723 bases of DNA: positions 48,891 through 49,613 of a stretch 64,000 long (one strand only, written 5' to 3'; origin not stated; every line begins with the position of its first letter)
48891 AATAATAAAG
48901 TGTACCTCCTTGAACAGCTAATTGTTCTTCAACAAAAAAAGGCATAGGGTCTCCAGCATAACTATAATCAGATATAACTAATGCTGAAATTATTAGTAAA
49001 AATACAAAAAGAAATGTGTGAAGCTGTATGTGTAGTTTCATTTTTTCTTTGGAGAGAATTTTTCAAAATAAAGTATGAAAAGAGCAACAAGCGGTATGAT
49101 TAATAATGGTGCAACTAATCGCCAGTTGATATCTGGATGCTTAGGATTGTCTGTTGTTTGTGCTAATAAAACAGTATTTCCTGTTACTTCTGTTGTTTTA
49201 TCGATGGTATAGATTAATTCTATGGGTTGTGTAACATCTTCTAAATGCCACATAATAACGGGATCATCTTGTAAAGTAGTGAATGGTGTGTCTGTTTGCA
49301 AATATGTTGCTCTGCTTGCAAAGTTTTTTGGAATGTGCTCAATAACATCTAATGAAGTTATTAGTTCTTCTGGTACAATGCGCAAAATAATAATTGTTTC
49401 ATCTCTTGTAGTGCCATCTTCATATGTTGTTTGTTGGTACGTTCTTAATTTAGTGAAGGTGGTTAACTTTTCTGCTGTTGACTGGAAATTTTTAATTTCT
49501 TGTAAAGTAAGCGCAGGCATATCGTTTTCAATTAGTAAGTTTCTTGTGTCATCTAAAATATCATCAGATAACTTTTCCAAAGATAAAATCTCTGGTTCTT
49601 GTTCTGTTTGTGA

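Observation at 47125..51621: Two adjacent surface-protein paralogs share a C-terminal motif + TM helix + basic tail (a candidate sorting signal) next to a large polytopic membrane protein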

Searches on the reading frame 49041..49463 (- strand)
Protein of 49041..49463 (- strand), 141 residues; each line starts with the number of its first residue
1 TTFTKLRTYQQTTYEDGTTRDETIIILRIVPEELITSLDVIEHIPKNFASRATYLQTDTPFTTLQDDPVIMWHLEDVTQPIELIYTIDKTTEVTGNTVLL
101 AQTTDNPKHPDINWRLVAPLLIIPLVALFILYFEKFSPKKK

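Call 7: find_homologous_proteins(query=window:49041-49463:-, max_evalue=0.001)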
Query seq(141 aa) (141 aa): 1 proteins with E <= 0.001 among 10 candidates.
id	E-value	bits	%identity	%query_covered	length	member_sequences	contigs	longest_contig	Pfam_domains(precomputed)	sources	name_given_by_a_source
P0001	8.0e-45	170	57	100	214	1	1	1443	-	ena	-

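Call 21: search_protein_representatives(alignment_id=A1)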
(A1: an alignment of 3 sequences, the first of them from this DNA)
Query: 3 sequences, 142 profile positions. Proteins with E-value up to 0.001 (for the whole library): 591; up to 1e-10: 157; up to 1e-30: 16. The best 150 are listed.
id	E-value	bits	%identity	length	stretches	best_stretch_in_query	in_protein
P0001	1.4e-71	255.1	-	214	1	1-142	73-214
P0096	8.8e-62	223.4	-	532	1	2-142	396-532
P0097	2.1e-53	196.2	-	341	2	2-142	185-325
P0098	8.2e-50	184.6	-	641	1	4-142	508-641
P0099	1.2e-45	171.0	-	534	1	4-141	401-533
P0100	8.0e-42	158.7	-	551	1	3-138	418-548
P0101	1.4e-39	151.4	-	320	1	4-141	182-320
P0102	2.4e-38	147.4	-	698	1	8-141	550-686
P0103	9.0e-38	145.5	-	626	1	3-141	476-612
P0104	1.8e-37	144.6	-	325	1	3-141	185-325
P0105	2.4e-34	134.4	-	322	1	6-142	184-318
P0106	8.1e-34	132.7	-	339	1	4-142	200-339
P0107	1.5e-33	131.9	-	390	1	6-140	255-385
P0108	1.2e-32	129.0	-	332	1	3-141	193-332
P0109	4.5e-32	127.0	-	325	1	3-142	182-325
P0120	2.2e-26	108.6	-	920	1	6-140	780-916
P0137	4.5e-22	94.6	-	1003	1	4-138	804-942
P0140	3.2e-21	91.9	-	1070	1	17-139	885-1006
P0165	5.6e-17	78.1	-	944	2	22-139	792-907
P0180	2.5e-15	72.8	-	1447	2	16-139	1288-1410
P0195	5.2e-14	68.5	-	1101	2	12-138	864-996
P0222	1.2e-12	64.1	-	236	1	18-138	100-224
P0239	2.8e-11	59.6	-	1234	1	5-130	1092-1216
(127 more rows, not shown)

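Call 35: search_protein_families(library=pfam, alignment_id=A4, max_evalue=0.001)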
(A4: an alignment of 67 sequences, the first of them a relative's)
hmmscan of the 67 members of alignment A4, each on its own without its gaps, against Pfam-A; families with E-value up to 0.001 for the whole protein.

A. member 1, P0096 (532 aa): 0 families

B. families by the number of members that match (of 67 scanned): 12 families
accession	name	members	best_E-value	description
PF18911.6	PKD_4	16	3.3e-15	PKD domain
PF00801.26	PKD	14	2.7e-11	PKD domain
PF11617.13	Cu-binding_MopE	12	3.2e-36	Putative metal-binding motif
PF01841.26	Transglut_core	2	2.5e-15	Transglutaminase-like superfamily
PF02412.23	TSP_3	2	3.5e-15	Thrombospondin type 3 repeat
PF05048.19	NosD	2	3.3e-10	Periplasmic copper-binding protein (NosD)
PF05345.18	He_PIG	2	8.1e-09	Putative Ig domain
PF04885.19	Stig1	2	8.6e-06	Stigma-specific STIG1-like protein family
PF13229.12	Beta_helix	1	1.2e-11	Right handed beta helix region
PF17963.7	Big_9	1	6.3e-11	Bacterial Ig domain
PF24252.1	CdrL_M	1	0.00049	CdrL-like, middle region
PF17957.7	Big_7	1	0.00086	Bacterial Ig domain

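Call 72: find_homologous_proteins(query=A5, max_evalue=0.001)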
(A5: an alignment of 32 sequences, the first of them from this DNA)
Query A5 (32 sequences) (141 aa, profile of the alignment): 4 proteins with E <= 0.001 among 1605 candidates.
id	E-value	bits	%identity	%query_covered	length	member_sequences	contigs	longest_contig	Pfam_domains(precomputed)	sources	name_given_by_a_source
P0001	9.8e-45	170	57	100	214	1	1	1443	-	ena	-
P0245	6.4e-32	128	25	84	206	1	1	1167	-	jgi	-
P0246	5.5e-30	122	28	82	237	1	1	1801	-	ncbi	-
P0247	3.2e-23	100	35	24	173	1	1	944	-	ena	-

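Call 73: list_cluster_members(proteins=[P0097, P0101, P0120, P0137, P0140, P0165, P0180, P0195, P0222, P0239])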
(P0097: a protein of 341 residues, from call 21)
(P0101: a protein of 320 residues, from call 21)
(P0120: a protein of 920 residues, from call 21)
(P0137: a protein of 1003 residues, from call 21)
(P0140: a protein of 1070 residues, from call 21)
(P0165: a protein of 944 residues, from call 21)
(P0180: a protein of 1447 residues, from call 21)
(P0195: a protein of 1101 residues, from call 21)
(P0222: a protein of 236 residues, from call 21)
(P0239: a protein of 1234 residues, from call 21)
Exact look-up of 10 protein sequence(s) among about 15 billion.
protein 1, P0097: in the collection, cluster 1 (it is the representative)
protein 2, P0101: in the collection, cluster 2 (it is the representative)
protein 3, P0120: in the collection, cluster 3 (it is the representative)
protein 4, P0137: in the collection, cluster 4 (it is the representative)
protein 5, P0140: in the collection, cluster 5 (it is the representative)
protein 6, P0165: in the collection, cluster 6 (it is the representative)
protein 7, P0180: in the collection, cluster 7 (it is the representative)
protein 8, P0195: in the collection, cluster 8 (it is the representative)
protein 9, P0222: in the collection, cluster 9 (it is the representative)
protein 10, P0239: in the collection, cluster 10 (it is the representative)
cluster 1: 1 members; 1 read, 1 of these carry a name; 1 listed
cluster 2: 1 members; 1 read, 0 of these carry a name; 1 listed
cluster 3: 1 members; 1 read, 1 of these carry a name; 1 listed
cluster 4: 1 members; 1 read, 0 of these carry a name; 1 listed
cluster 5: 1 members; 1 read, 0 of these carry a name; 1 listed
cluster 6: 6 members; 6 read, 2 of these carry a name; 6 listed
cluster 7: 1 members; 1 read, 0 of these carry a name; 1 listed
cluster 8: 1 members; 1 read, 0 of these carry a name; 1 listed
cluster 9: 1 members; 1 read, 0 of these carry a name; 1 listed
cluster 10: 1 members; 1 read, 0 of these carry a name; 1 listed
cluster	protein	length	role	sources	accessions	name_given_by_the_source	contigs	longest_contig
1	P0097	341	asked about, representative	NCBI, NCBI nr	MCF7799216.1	hypothetical protein K9M74_04915 [Candidatus Woesearchaeota archaeon] | hypothetical protein [Candidatus Woesearchaeota archaeon]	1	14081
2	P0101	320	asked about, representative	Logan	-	-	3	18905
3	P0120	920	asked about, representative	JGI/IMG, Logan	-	hypothetical protein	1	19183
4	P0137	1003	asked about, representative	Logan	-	-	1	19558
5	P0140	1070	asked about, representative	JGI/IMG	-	-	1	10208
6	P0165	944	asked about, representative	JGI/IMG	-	hypothetical protein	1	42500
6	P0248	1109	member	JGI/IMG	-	hypothetical protein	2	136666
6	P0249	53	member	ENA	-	-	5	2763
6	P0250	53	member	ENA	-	-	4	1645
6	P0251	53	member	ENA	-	-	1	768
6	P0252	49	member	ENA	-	-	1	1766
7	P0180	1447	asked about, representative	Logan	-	-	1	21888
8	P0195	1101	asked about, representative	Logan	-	-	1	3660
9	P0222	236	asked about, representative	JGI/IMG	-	-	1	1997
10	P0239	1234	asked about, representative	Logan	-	-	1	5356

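Call 80: search_solved_structures(query=A5, max_evalue=10)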
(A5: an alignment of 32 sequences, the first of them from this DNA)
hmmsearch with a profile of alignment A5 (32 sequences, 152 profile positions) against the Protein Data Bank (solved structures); distinct sequences matched with E-value up to 10: 7.
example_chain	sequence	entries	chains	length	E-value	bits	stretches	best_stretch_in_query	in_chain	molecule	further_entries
8bdc_A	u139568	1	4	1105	0.2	14.7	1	116-146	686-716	Transient receptor potential cation channel subfamily M member 8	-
9p8y_A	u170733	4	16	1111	0.2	14.7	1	116-146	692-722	Transient receptor potential cation channel subfamily M member 8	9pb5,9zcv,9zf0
9zcu_A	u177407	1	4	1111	0.2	14.7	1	116-146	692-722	Transient receptor potential cation channel subfamily M member 8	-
9vjn_A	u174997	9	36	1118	0.33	14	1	116-145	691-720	Transient receptor potential cation channel subfamily M member 8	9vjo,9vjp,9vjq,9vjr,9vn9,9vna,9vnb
7wra_A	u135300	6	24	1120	0.34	14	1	116-145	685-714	Transient receptor potential cation channel subfamily M member 8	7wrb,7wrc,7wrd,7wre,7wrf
8e4l_A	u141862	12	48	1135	0.34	14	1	116-145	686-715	Transient receptor potential cation channel subfamily M member 8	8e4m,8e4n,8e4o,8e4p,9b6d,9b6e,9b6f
7cye_A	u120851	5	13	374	1.7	11.7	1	118-148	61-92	Slr1512 protein | Sodium-dependent bicarbonate transporter SbtA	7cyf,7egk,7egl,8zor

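Call 81: search_protein_families(library=ncbifam, alignment_id=A5, max_evalue=1)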
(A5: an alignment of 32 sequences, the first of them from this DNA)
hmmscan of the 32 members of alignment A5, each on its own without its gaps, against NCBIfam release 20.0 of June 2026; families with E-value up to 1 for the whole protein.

A. member 1, seq(141 aa): 1 family
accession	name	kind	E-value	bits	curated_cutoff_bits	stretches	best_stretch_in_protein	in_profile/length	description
NF007548.0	PRK10163.1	equivalog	0.2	10.7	406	1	53-100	176-219/271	HTH-type transcriptional repressor AllR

B. families by the number of members that match (of 32 scanned): 22 families
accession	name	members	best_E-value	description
NF033598.2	elast_bind_EbpS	2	0.032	elastin-binding protein EbpS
NF053520.1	HK_Porph_FimS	1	0.0086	sensor histidine kinase FimS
NF047891.1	BREXATPasePglY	1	0.011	BREX-2 system ATPase PglY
TIGR04392.1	haoB_nitrify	1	0.015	hydroxylamine oxidation protein HaoB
NF005226.0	PRK06722.1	1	0.019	exonuclease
NF043032.1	archaea_histone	1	0.026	histone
TIGR03024.1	arch_PEF_CTERM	1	0.03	PEF-CTERM sorting domain-containing protein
NF003287.0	PRK04286.1-1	1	0.032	hypothetical protein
NF038143.1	HYxxLL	1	0.034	NF038143 family protein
NF053648.1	pMurE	1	0.04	pseudomurein biosynthesis peptide ligase pMurE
NF058582.1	Microco_LAVTG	1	0.054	LAVTG motif-containing sortase-dependent surface protein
NF047909.1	CellAnchorMapZStrp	1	0.071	cell division site-positioning protein MapZ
TIGR01478.1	STEVOR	1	0.078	STEVOR family variant surface protein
NF000266.2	blaOXA-23_like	1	0.081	OXA-23 family carbapenem-hydrolyzing class D beta-lactamase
NF033522.2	lasso_benenodin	1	0.098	benenodin family lasso peptide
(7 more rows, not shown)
